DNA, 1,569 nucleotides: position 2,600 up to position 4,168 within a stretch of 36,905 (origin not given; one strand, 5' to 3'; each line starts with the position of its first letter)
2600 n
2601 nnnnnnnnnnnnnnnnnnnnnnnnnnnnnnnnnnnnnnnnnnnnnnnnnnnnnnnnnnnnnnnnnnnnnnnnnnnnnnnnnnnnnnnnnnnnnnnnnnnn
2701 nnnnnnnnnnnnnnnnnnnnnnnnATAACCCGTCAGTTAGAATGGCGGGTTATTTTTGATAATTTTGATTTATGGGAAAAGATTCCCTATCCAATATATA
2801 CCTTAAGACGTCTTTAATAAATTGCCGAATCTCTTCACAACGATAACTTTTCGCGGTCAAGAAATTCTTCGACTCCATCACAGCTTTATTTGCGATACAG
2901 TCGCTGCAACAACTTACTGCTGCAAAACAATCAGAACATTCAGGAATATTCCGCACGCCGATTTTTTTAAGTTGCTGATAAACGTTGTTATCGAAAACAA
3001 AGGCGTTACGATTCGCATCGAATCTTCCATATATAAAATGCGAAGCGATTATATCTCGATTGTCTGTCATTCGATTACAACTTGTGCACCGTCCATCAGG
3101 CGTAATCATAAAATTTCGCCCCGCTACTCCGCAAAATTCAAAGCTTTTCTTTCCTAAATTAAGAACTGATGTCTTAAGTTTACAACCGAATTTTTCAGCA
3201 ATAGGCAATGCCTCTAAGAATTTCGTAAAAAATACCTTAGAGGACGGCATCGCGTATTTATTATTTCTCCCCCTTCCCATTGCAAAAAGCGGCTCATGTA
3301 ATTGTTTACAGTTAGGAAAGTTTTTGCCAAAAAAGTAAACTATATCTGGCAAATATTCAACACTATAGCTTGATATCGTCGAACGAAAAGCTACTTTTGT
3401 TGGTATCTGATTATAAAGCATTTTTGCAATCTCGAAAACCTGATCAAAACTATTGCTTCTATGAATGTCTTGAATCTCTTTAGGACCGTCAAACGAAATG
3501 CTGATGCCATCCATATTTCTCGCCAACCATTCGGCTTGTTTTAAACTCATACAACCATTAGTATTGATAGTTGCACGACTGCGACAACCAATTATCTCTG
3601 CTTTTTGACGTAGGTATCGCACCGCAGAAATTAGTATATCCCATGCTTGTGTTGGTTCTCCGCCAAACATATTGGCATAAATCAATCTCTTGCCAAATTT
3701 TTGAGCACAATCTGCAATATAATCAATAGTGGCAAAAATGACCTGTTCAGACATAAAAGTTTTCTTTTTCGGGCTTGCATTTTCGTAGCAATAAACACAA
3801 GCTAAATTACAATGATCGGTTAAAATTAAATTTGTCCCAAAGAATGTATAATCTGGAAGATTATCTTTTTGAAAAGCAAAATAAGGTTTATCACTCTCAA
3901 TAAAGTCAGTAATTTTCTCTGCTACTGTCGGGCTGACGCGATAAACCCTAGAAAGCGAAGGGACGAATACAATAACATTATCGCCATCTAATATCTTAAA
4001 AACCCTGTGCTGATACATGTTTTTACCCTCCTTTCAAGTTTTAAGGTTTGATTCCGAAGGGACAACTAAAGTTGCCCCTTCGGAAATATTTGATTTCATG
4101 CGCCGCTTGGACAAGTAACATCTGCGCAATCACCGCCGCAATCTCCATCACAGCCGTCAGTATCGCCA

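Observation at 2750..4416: Radical SAM/SPASM maturase with an aspartate/glycine/cysteine-rich precursor: a ranthipeptide (SCIFF)-like RiPP cassette in a CPR-like genome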

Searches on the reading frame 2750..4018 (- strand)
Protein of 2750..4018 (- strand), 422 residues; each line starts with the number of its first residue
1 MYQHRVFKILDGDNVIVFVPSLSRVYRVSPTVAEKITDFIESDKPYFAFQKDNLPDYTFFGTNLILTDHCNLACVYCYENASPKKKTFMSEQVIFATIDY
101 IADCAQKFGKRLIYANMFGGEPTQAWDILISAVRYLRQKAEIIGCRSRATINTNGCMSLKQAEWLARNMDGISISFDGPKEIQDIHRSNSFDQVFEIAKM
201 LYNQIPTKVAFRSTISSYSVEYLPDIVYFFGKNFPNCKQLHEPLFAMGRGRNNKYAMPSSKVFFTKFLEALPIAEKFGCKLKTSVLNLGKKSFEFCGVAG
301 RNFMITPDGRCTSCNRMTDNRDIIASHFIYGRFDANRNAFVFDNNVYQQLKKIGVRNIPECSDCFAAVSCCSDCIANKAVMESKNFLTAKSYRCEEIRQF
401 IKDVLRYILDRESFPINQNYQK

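Call 3: search_protein_families(library=ncbifam, proteins=[window:2750-4018:-], max_evalue=1)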
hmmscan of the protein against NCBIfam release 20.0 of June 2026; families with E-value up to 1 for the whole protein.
window:2750-4018:- (422 aa): 60 families (the best 25 are shown)
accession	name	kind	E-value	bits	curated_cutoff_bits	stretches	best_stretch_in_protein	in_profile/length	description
NF047865.1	rSAM_PapB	equivalog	1.2e-25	90.4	340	1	63-382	6-324/330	PapB family radical SAM/SPASM ranthipeptide maturase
TIGR03974.1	rSAM_six_Cys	equivalog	1.7e-24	86.5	425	2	65-234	102-278/451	thioether cross-link-forming SCIFF peptide maturase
NF040492.1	not_ScfB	exception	8.3e-21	74.4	855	2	64-234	99-277/450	ScfB-related radical SAM/SPASM orphan maturase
TIGR04064.1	rSAM_nif11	equivalog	1.5e-20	73.3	518.7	2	62-209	80-232/459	nif11-like peptide radical SAM maturase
TIGR03906.1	quino_hemo_SAM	equivalog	4.8e-20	71.7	453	2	62-189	96-224/467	quinohemoprotein amine dehydrogenase maturation protein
NF038107.1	rSAM_NF038107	equivalog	1.3e-18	67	600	1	38-410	63-440/444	Cys-every-fifth radical SAM/SPASM peptide maturase CefB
TIGR03978.1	rSAM_paired_1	equivalog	2.4e-18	66.1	370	2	64-280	87-310/466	His-Xaa-Ser system radical SAM maturase HxsB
TIGR04068.1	rSAM_ocin_clost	equivalog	2.7e-15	56.2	500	2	64-210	88-244/462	Cys-rich peptide radical SAM maturase CcpM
TIGR04280.1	geopep_mat_rSAM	hypoth_equivalog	1.3e-14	54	400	1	60-205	84-234/428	geopeptide radical SAM maturase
NF041707.1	rSAM_YhhB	equivalog_domain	2.4e-14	53.1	445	1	67-232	9-183/369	cyclophane-forming radical SAM/SPASM peptide maturase YhhB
NF038170.1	lachnocin_rSAM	equivalog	3e-14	52.8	550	2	62-219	78-239/440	lachnocin radical SAM maturase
NF041298.1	rSAM_mat_DynA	equivalog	3.6e-13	49.2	450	1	67-400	8-345/356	dynobactin maturation radical SAM/SPASM protein DynA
TIGR04463.1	rSAM_vs_C_rich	equivalog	5.8e-13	48.4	525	1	64-221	86-247/438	TIGR04463 family radical SAM/SPASM RiPP maturase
TIGR04148.1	GG_samocin_CFB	equivalog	6.9e-13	48.6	300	1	66-218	23-191/411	radical SAM peptide maturase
NF045574.1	sacti_mat_StsB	exception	7.5e-13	48.1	625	1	65-399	101-419/466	StsB family radical SAM/SPASM domain sactipeptide maturase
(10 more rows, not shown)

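Call 4: search_protein_families(library=pfam, proteins=[window:2750-4018:-], max_evalue=1)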
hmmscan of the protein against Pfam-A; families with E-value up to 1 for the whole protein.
window:2750-4018:- (422 aa): 4 families
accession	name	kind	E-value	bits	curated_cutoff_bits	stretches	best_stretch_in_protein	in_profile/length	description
PF04055.27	Radical_SAM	-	2e-15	57.8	29.5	1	65-207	2-143/166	Radical SAM superfamily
PF13353.11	Fer4_12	-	0.0093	16.7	22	1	67-141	12-82/137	4Fe-4S single cluster domain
PF13186.11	SPASM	-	0.052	14.3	21.5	1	296-364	1-66/67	Iron-sulfur cluster-binding domain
PF18804.6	CxC3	-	0.057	13.7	26.6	1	278-350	14-87/113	CxC3 like cysteine cluster associated with KDZ transposases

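Call 8: find_homologous_proteins(query=window:2750-4018:-)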
Query window:2750-4018:- (422 aa): 39 proteins with E <= 0.001 among 1060 candidates.
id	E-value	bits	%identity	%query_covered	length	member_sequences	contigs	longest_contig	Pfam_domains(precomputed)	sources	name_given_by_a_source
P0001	4.3e-277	937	99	96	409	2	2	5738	PF04055.28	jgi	-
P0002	8.7e-251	850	85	100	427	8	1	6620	PF04055.28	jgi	-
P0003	9.2e-204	695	70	98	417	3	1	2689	PF04055.28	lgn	-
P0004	4.9e-186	637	66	98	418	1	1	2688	PF04055.28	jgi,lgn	-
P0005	1.5e-168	579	61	98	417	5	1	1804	PF04055.28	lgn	-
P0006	2.0e-166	572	61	98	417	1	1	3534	PF04055.28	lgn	-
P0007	4.7e-166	571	60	98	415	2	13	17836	PF04055.28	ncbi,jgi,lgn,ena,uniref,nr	ncbi:hypothetical protein A2995_00020 [Candidatus Nomurabacteria bacterium RIFCSPLOWO2_01_FULL_33_24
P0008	5.4e-157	541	57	94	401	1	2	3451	PF04055.28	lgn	-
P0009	2.2e-154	533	54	98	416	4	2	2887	PF04055.28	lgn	-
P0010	3.7e-151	522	56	98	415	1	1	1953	PF04055.28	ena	-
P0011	1.9e-143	497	54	97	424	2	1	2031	PF04055.28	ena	-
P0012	2.7e-141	489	52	97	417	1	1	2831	PF04055.28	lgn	-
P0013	4.4e-140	486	54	97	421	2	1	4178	PF04055.28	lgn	-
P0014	3.7e-132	459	50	97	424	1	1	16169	PF04055.28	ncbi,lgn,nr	ncbi:MAG: SPASM domain-containing protein [bacterium]|nr:SPASM domain-containing protein [bacterium]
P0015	1.7e-128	447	49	97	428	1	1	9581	PF04055.28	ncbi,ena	-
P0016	1.4e-126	441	49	97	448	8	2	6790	PF04055.28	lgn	-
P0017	3.0e-125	437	48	97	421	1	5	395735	PF04055.28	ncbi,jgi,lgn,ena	ncbi:MAG: radical SAM protein [Minisyncoccia bacterium]|jgi:uncharacterized protein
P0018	1.5e-124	434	48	97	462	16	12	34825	PF04055.28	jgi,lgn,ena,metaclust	metaclust:\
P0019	2.0e-122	427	48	97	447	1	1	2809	PF04055.28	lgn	-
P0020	2.2e-120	421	47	97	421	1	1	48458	PF04055.28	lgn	-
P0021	9.3e-120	419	47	97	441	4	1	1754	PF04055.28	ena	-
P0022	1.2e-113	398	46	97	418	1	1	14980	PF04055.28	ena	-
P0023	4.0e-112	393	45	96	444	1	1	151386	PF04055.28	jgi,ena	-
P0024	1.0e-110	389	46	96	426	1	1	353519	PF04055.28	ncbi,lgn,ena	-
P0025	2.6e-108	381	45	95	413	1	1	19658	PF04055.28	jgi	jgi:uncharacterized protein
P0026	8.4e-105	369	41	97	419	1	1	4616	PF04055.28,PF13353.12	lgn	-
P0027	1.1e-103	366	48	85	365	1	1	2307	PF04055.28,PF13353.12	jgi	jgi:uncharacterized protein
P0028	4.8e-103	364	50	81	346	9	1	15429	PF04055.28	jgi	-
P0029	2.8e-100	354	43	97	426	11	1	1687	PF04055.28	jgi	-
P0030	3.4e-96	341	43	97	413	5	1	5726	PF04055.28,PF13353.12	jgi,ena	-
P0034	1.4e-72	263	36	97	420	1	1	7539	PF04055.28,PF13353.12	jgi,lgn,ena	-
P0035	2.1e-71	259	36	97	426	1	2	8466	PF04055.28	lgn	-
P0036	1.4e-46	178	31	83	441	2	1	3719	PF04055.28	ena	-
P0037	4.9e-32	130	28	95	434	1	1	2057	PF04055.28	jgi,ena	-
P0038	8.9e-16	76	24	81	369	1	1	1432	PF04055.28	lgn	-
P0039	4.8e-5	41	30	29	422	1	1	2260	PF04055.28,PF13353.12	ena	-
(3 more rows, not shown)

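Call 11: find_related_loci(query=A1, collection=genome_contigs, flank=4000)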
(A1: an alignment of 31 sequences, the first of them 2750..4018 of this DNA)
Query A1 (422 aa) in genome_contigs; peptide patterns used: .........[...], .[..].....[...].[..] (x = any residue, [..] = any of these).
600 stretches matched a pattern (row limit reached: there are more); 483 encode a relative of the query (tblastn E <= 1e-3); the best 80 are kept; 80 distinct loci.
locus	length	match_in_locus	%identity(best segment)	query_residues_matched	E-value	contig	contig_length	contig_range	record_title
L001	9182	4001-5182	35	4-401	4e-72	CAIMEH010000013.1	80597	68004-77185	uncultured Candidatus Berkelbacteria bacterium isolate AlinenLipids_bin-6077 genome assembly, contig: bin-6077:13/34, wh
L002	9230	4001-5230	34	1-418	6e-64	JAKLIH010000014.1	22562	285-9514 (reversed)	MAG: Patescibacteria group bacterium isolate RA.bin82 RA.bin82_14, whole genome shotgun sequence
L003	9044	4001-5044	30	70-410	3e-54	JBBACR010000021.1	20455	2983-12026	MAG: Candidatus Pacearchaeota archaeon isolate SO_2017_LW1_53 NODE_1974_length_20455_cov_7.584514_LW64-88_2017, whole ge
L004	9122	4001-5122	32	35-402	2e-53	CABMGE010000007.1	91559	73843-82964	uncultured archaeon isolate LFW-165_1 genome assembly, contig: LFW1651_15, whole genome shotgun sequence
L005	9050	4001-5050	32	63-408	2e-46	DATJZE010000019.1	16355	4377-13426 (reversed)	MAG TPA_asm: Candidatus Paceibacterota bacterium isolate SMAG_U15170 k141_4112898, whole genome shotgun sequence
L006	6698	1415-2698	27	5-405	2e-43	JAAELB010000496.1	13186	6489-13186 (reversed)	MAG: Desulfobulbaceae bacterium isolate Bco_9 BcoG_CONTIG1320565, whole genome shotgun sequence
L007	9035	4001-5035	30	63-405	2e-42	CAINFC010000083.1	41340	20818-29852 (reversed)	MAG: uncultured Acidobacteria bacterium isolate LaPlata_bin-3695 genome assembly, contig: bin-3695:083/326, whole genome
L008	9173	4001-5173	24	10-409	1e-34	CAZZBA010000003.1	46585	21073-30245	MAG TPA_asm: uncultured Victivallales bacterium isolate SRP272421_co4_23 genome assembly, contig: NODE_1229_length_46585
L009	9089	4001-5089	29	55-411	8e-32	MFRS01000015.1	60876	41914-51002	MAG: Candidatus Micrarchaeota archaeon RBG_16_49_10 RBG_16_scaffold_2761, whole genome shotgun sequence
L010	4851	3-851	28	121-409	2e-28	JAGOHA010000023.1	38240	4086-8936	MAG: Acidobacteria bacterium isolate Go_SlDig_bin_198 Go_SlDig_2806_length_38240_cov_17.247475, whole genome shotgun seq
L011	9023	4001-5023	26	63-409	1e-25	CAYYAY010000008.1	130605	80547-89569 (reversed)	MAG TPA_asm: uncultured Lamprocystis sp. isolate SRP242652_co2_206 genome assembly, contig: NODE_159_length_130605_cov_3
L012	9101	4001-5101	26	56-414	1e-24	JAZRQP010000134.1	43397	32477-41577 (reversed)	MAG: Faecalimonas sp. isolate T1900045361_YK20190051.MAGScoT_cleanbin_000021 SGB_6817_k141_986349, whole genome shotgun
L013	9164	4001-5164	26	3-405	2e-22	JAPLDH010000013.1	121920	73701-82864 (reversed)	MAG: Bacteroidetes bacterium isolate LacPavin_0419_WC90_MAG_42_101 LacPavin_0419_WC90_scaffold_371281, whole genome shot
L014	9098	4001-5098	26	54-406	6e-22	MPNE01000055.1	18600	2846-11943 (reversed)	MAG: Gemmatimonadetes bacterium bin94 NODE_3859_length_18600_cov_17.0732_ID_7717, whole genome shotgun sequence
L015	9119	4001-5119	25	42-406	4e-22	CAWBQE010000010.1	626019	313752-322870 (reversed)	MAG: uncultured Acidobacteriaceae bacterium isolate MFD04463.bin.2.79 genome assembly, contig: contig_19909, whole genom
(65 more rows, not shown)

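Call 13: find_encoding_contigs(protein=P0007, flank=5000, max_places=4)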
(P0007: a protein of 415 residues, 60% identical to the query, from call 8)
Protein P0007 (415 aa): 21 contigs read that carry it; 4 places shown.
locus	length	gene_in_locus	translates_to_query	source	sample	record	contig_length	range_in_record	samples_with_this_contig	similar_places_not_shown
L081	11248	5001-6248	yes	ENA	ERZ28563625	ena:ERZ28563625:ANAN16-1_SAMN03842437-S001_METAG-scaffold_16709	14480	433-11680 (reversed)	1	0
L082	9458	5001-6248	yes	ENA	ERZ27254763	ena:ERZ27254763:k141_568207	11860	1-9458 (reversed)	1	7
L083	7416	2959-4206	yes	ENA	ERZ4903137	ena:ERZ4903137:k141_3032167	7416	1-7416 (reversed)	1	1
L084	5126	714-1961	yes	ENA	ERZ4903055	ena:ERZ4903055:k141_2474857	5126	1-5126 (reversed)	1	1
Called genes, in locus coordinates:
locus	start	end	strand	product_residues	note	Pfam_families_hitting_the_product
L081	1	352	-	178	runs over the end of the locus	PF13238:AAA_18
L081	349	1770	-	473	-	PF00133:tRNA-synt_1, PF01406:tRNA-synt_1e, PF09334:tRNA-synt_1g, PF00133:tRNA-synt_1, PF01406:tRNA-synt_1e (weak)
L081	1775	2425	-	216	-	PF12804:NTP_transf_3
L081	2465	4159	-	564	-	PF00282:Pyridoxal_deC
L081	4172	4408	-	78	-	-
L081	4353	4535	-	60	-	-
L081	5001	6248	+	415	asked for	PF04055:Radical_SAM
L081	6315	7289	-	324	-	-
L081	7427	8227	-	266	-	-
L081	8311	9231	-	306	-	PF00892:EamA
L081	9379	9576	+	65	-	-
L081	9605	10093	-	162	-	-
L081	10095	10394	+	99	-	-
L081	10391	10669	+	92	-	PF21956:DUF6922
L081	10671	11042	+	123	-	-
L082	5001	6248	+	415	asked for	PF04055:Radical_SAM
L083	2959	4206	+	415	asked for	PF04055:Radical_SAM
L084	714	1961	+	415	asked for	PF04055:Radical_SAM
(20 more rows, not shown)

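Call 17: find_related_loci(query=A2, collection=metagenome_contigs, flank=3000)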
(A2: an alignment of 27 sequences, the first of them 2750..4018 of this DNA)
Query A2 (422 aa) in metagenome_contigs; peptide patterns used: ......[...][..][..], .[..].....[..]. (x = any residue, [..] = any of these).
158 stretches matched a pattern; 76 encode a relative of the query (tblastn E <= 1e-3); 76 distinct loci.
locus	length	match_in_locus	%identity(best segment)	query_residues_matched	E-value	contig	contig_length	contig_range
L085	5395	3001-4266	85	1-421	0e+0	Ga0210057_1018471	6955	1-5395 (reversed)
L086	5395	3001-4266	85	1-421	0e+0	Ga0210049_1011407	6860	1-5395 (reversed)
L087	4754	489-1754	85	1-421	0e+0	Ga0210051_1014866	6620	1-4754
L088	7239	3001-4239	60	1-414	2e-170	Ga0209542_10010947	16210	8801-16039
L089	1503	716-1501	84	1-261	2e-167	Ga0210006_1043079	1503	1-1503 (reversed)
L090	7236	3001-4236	53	2-411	7e-146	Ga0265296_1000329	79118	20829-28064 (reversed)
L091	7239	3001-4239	49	1-411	7e-132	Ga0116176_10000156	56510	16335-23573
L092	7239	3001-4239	49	1-411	7e-132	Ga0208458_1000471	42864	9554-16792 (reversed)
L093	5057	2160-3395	48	1-411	6e-131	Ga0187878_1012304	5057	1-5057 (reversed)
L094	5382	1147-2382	48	1-411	6e-130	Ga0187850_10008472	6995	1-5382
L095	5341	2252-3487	48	1-411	5e-130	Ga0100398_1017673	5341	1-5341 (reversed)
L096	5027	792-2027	48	1-411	2e-129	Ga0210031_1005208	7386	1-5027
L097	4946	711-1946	48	1-411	2e-129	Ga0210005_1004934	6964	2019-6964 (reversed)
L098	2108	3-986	57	86-413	9e-138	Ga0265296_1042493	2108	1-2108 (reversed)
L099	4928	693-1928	48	1-411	7e-129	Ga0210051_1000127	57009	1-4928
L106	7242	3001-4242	43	4-413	2e-103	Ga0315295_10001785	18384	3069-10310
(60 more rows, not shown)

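Call 24: search_solved_structures(query=A2, max_evalue=0.001)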
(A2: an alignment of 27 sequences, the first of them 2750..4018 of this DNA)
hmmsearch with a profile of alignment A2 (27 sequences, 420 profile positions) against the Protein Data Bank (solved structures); distinct sequences matched with E-value up to 0.001: 10.
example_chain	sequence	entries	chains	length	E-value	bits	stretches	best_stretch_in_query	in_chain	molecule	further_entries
5wgg_A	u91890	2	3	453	5.3e-33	117.6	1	52-190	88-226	Radical SAM domain protein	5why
4k37_A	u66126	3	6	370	3.6e-23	85.2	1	70-412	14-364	Anaerobic sulfatase-maturating enzyme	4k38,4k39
4k36_A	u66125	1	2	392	4.6e-23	84.9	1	70-412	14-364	Anaerobic sulfatase-maturating enzyme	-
8vpo_A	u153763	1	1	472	7.7e-16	61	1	44-235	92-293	Radical SAM core domain-containing protein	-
9gm3_A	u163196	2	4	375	8.8e-13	51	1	67-190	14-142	ChlB radical SAM domain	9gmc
6efn_A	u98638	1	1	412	7.8e-07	31.4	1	55-231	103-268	Sporulation killing factor maturation protein SkfB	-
1tv7_A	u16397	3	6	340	3.1e-05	26.1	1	61-181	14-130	Molybdenum cofactor biosynthesis protein A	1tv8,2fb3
2fb2_A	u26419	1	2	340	3.3e-05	26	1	61-181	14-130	Molybdenum cofactor biosynthesis protein A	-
9dfn_A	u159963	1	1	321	0.00039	22.5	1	62-186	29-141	Radical SAM core domain-containing protein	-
9dfu_A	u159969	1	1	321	0.00091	21.3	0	62-186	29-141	Radical SAM core domain-containing protein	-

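Call 29: search_protein_families(library=pfam, proteins=[L090:4261-5175:+, L106:4387-5625:+, L093:435-1739:+, L096:3940-4788:+, L081:7427-8227:-], max_evalue=0.01)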
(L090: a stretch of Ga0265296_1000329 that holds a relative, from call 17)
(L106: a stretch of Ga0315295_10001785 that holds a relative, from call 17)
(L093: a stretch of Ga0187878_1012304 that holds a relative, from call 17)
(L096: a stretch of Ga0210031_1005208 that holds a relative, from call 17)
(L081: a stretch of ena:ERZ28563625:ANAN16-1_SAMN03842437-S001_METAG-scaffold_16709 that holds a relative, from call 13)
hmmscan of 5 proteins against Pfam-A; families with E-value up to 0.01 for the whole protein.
L090:4261-5175:+ (304 aa): 1 family
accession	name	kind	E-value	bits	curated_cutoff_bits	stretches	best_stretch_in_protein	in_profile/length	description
PF03572.23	Peptidase_S41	-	2.3e-19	70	24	1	110-282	2-164/165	Peptidase family S41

L106:4387-5625:+ (412 aa): 2 families
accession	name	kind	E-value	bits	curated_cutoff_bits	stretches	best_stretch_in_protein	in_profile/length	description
PF05193.26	Peptidase_M16_C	-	1.5e-30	106.8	23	1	171-332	1-167/181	Peptidase M16 inactive domain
PF00675.25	Peptidase_M16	-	1.6e-22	80.5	22.3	1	26-164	11-147/149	Insulinase (Peptidase family M16)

L093:435-1739:+ (434 aa): 7 families
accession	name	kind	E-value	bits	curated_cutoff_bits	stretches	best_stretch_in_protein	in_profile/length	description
PF18962.6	Por_Secre_tail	-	7.8e-09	36.2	27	1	355-430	2-73/75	Secretion system C-terminal sorting domain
PF02012.26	BNR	-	2.2e-07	30.2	27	0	73-83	1-11/12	BNR/Asp-box repeat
PF15902.12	Sortilin-Vps10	-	7.8e-07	28.7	33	1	203-261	3-60/446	Sortilin, neurotensin receptor 3,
PF14870.12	PSII_BNR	-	0.00052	19.8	27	0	48-259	60-267/303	Photosynthesis system II assembly factor YCF48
PF13585.12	CHU_C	-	0.0017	18.9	27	1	371-429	25-81/86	CHU_C Type IX secretion signal domain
PF13860.13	FlgD_ig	-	0.0021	18.5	27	1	373-422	23-77/79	FlgD Ig-like domain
PF13088.12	BNR_2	-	0.0038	17.1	31.4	0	156-263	85-203/277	BNR repeat-like domain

L096:3940-4788:+ (282 aa): 0 families

L081:7427-8227:- (266 aa): 0 families

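Call 30: search_protein_families(library=ncbifam, proteins=[L090:4261-5175:+, L106:4387-5625:+], max_evalue=0.1)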
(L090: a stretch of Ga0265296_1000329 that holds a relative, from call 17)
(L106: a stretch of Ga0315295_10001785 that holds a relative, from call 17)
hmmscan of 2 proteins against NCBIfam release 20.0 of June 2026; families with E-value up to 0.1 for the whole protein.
L090:4261-5175:+ (304 aa): 10 families
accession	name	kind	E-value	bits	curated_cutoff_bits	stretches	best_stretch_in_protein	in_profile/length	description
TIGR00225.1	prc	subfamily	9.8e-13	47.8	218.6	1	107-289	150-320/335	C-terminal processing peptidase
NF033424.1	chlamy_CPAF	equivalog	6.1e-12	44.9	250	2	187-284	443-539/564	protease-like activity factor CPAF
NF008388.1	PRK11186.1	exception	6.7e-11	41.3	825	1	107-237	354-476/663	carboxy terminal-processing peptidase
NF045590.1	Cterm_S41_CtpC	exception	5.6e-05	22.1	665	1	136-284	242-379/418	carboxyl-terminal processing protease CtpC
NF052377.1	lmo1851_S41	exception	0.0001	21.1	725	1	107-280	203-364/468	lmo1851 family serine protease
NF045589.1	Cterm_S41_CtpB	exception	0.00013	20.7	633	1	108-239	218-340/416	carboxyl-terminal processing protease CtpB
NF051464.1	tail_spec_CT441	exception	0.00018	20.3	700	1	134-232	382-474/645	tail-specific protease Tsp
NF045588.1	Cterm_S41_CtpA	exception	0.00038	19.5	625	1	125-237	232-334/401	carboxyl-terminal processing protease CtpA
NF045591.1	Cterm_S41_CtpZ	exception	0.0055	15.5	525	1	138-238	240-333/403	carboxyl-terminal processing protease CtpZ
TIGR03900.1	prc_long_Delta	hypoth_equivalog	0.04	11.8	660.95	1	135-282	263-403/973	MXAN_5808 family serine peptidase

L106:4387-5625:+ (412 aa): 4 families
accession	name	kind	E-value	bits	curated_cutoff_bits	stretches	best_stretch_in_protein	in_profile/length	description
NF047422.1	YfmF_fam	equivalog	2.6e-21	76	285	1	119-393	121-398/412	EF-P 5-aminopentanol modification-associated protein YfmF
TIGR02110.1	PQQ_syn_pqqF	equivalog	1.5e-17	63.6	320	1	19-284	13-278/697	pyrroloquinoline quinone biosynthesis protein PqqF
NF047421.1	YfmH_fam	equivalog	8.8e-17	61.4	250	1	46-410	59-424/425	EF-P 5-aminopentanol modification-associated protein YfmH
NF011681.0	PRK15101.1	equivalog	3.2e-13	48.6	765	1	30-201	68-242/961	pitrilysin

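Call 44: find_encoding_contigs(protein=window:2750-4018:-, flank=2000, max_places=3)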
Protein window:2750-4018:- (422 aa): no gene with exactly this product is on record in the collection.
